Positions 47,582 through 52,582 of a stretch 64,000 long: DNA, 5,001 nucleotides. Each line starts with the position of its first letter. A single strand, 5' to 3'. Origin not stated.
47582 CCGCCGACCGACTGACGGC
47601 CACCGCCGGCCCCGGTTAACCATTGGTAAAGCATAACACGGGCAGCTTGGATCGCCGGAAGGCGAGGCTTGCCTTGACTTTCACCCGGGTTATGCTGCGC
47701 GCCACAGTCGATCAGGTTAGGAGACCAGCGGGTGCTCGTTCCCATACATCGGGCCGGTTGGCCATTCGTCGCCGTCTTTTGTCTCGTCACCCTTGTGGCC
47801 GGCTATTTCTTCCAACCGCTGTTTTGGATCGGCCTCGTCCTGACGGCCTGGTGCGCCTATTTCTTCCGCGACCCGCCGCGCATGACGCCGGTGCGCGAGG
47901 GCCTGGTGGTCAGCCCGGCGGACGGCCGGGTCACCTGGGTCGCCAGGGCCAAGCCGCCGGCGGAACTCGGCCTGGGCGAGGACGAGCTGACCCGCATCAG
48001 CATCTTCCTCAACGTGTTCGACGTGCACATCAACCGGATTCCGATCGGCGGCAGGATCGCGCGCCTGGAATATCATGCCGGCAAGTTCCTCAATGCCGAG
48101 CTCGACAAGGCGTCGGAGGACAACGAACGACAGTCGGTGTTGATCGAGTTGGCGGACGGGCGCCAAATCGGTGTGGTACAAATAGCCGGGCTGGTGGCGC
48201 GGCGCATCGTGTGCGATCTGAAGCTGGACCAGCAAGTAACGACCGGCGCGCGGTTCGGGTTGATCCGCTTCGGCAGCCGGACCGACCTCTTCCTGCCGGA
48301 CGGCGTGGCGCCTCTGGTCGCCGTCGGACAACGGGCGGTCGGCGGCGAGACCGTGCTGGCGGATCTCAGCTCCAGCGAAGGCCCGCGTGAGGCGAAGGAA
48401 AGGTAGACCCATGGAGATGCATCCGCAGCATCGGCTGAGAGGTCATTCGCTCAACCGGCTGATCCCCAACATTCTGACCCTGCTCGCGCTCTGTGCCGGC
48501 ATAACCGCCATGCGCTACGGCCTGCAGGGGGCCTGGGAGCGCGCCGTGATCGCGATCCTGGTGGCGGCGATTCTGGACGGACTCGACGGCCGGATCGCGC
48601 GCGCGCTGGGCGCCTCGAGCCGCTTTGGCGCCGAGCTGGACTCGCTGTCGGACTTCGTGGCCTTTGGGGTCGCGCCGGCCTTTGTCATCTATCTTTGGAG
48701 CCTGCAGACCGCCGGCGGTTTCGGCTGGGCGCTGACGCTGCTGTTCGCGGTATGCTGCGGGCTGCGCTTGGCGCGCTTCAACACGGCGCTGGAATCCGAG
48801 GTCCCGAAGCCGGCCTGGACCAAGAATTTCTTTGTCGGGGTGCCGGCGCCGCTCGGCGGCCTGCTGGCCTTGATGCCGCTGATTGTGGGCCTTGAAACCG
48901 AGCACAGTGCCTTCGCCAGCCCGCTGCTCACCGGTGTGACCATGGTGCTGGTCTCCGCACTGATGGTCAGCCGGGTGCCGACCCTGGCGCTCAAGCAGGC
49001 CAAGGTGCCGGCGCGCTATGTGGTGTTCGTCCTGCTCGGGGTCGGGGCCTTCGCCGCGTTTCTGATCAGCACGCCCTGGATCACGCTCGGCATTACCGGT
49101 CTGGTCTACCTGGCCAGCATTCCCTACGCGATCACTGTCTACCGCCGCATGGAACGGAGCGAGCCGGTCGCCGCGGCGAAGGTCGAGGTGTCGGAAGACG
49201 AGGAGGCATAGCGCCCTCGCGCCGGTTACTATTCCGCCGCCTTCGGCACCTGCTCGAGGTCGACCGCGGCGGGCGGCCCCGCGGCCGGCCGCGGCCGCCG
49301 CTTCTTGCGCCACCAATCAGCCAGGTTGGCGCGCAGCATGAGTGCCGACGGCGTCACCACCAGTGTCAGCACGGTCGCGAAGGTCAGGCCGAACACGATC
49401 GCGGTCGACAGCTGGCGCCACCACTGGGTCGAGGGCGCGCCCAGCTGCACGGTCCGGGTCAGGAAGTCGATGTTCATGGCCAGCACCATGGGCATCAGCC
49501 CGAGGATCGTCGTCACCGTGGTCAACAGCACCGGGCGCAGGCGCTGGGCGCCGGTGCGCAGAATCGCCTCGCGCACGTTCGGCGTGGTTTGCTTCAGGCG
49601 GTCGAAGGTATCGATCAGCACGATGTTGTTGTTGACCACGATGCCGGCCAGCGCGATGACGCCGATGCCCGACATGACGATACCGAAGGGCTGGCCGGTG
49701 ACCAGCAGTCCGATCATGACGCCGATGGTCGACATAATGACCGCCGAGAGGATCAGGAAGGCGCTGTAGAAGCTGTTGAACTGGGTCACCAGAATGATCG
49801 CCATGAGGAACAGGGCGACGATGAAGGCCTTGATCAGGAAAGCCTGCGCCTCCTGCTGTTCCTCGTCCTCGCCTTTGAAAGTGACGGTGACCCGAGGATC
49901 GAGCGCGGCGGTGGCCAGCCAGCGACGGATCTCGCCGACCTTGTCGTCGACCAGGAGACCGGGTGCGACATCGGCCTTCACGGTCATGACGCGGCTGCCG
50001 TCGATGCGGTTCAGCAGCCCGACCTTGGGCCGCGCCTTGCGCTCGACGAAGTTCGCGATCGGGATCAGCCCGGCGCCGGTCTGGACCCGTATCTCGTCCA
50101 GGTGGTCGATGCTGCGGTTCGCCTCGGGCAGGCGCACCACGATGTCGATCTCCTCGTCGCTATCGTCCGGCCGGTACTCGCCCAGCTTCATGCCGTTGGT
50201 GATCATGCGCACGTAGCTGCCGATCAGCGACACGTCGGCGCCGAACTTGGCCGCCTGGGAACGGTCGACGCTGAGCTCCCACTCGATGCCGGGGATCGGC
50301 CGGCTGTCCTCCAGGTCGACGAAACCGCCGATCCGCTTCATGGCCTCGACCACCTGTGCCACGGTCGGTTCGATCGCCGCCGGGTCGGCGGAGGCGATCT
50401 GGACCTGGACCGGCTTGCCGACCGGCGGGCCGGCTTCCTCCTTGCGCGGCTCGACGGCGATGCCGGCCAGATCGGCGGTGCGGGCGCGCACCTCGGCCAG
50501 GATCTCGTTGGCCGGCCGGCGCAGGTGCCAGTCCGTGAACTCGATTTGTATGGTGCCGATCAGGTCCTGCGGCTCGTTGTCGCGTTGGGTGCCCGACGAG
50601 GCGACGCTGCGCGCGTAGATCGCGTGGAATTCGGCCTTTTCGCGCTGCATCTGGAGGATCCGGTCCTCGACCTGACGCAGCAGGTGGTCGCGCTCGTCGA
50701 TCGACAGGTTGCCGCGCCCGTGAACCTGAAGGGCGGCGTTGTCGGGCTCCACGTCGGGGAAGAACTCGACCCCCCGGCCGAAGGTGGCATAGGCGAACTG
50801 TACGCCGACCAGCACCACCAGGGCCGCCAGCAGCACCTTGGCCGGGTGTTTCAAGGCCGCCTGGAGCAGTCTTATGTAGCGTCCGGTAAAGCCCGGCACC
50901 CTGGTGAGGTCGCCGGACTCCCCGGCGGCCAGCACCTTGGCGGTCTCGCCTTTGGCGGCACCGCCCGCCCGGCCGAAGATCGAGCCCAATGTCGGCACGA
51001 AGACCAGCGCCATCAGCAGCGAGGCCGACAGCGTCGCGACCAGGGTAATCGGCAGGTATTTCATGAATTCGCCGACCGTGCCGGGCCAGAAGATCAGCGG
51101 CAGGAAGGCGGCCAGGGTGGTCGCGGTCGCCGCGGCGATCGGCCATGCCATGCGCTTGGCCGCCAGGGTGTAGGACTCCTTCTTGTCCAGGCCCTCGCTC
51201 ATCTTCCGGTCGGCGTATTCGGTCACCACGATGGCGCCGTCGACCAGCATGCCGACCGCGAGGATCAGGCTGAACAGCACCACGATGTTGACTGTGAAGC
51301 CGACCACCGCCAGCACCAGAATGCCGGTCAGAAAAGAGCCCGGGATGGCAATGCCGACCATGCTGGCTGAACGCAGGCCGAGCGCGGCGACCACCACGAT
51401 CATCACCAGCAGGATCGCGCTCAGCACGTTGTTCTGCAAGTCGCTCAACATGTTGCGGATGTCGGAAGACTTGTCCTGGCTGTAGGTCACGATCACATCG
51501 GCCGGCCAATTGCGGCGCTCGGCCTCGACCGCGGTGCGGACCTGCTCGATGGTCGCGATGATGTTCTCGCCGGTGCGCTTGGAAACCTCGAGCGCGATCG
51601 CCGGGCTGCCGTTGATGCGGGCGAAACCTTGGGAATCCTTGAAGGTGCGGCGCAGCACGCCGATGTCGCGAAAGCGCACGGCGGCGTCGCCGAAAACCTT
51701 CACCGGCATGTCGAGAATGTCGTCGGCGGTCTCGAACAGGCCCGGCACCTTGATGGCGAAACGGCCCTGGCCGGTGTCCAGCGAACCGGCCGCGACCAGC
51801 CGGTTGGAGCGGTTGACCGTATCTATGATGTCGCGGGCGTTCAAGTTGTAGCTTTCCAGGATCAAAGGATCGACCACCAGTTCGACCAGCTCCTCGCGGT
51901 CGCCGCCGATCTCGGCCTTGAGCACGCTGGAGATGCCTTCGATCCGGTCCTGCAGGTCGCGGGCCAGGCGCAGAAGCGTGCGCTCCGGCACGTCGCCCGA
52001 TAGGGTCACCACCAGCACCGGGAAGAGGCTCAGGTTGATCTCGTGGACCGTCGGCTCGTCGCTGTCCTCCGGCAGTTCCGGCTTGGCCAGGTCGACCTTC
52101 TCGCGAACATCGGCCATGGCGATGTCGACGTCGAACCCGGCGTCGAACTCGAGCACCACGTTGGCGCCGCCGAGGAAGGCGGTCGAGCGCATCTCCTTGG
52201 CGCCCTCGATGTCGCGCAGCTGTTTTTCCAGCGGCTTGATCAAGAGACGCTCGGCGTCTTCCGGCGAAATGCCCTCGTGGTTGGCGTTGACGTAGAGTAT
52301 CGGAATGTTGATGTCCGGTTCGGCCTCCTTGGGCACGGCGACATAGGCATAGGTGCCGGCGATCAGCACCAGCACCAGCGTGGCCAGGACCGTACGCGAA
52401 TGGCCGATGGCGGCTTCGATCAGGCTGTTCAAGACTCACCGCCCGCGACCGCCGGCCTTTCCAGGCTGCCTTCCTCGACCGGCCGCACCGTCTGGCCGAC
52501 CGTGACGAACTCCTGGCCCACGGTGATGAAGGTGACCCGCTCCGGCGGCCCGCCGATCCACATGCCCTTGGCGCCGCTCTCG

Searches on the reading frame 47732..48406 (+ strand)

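Call 12: search_protein_families(library=pfam, proteins=[window:47732-48406:+])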
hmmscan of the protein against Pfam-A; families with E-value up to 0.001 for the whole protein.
window:47732-48406:+ (224 aa): 1 family
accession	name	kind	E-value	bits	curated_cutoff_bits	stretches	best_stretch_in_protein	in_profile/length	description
PF02666.20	PS_Dcarbxylase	-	8.2e-44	150.1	22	1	37-209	1-197/198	Phosphatidylserine decarboxylase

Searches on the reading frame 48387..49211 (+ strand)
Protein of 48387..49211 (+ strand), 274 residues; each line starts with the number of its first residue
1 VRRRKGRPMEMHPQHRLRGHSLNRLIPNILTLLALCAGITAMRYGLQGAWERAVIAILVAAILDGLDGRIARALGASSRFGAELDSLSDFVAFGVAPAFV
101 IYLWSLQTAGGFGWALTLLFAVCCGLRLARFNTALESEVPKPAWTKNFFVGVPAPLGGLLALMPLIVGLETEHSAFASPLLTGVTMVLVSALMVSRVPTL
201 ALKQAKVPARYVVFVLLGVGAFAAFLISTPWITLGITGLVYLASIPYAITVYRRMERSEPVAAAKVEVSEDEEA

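Call 12: search_protein_families(library=pfam, proteins=[window:48387-49211:+])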
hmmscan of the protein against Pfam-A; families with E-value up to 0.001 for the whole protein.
window:48387-49211:+ (274 aa): 2 families
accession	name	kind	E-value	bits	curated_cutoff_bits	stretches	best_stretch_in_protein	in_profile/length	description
PF01066.26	CDP-OH_P_transf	-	8.3e-23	81.9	22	1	25-186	2-143/152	CDP-alcohol phosphatidyltransferase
PF08009.16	CDP-OH_P_tran_2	-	1.7e-12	47.5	21.5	1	210-246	1-37/37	CDP-alcohol phosphatidyltransferase 2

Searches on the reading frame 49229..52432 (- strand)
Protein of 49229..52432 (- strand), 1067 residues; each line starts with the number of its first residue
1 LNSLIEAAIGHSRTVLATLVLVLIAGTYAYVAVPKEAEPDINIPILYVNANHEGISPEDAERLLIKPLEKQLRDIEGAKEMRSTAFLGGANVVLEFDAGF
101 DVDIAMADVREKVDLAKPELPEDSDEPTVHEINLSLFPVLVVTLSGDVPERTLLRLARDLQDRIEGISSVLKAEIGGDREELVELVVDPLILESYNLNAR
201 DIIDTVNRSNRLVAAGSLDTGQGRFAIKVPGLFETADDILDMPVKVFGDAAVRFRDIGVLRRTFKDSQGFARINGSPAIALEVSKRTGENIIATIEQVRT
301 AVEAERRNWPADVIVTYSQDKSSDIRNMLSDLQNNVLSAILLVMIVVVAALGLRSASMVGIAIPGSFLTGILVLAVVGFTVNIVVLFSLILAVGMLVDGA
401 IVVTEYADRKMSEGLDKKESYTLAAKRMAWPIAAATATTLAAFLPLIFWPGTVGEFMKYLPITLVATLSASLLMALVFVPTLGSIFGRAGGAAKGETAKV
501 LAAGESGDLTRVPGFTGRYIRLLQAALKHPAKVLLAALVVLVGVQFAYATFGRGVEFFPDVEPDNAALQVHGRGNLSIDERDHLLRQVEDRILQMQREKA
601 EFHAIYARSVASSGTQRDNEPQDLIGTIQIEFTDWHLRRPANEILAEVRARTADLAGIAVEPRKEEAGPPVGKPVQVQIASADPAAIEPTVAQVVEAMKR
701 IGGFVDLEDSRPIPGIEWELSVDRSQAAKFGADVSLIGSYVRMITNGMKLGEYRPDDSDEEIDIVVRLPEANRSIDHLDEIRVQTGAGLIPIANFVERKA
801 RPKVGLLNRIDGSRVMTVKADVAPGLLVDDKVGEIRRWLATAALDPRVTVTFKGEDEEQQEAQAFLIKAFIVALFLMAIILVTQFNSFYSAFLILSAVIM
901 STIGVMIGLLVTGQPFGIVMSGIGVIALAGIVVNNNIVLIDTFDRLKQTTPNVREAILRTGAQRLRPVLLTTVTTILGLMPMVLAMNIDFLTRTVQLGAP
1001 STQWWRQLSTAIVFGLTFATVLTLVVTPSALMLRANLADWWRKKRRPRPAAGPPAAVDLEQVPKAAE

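Call 12: search_protein_families(library=pfam, proteins=[window:49229-52432:-])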
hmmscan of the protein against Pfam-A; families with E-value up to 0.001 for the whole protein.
window:49229-52432:- (1067 aa): 1 family
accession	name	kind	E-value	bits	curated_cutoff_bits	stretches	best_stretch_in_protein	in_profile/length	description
PF00873.25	ACR_tran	-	4.8e-165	551.4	28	1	7-1029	4-1015/1021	AcrB/AcrD/AcrF family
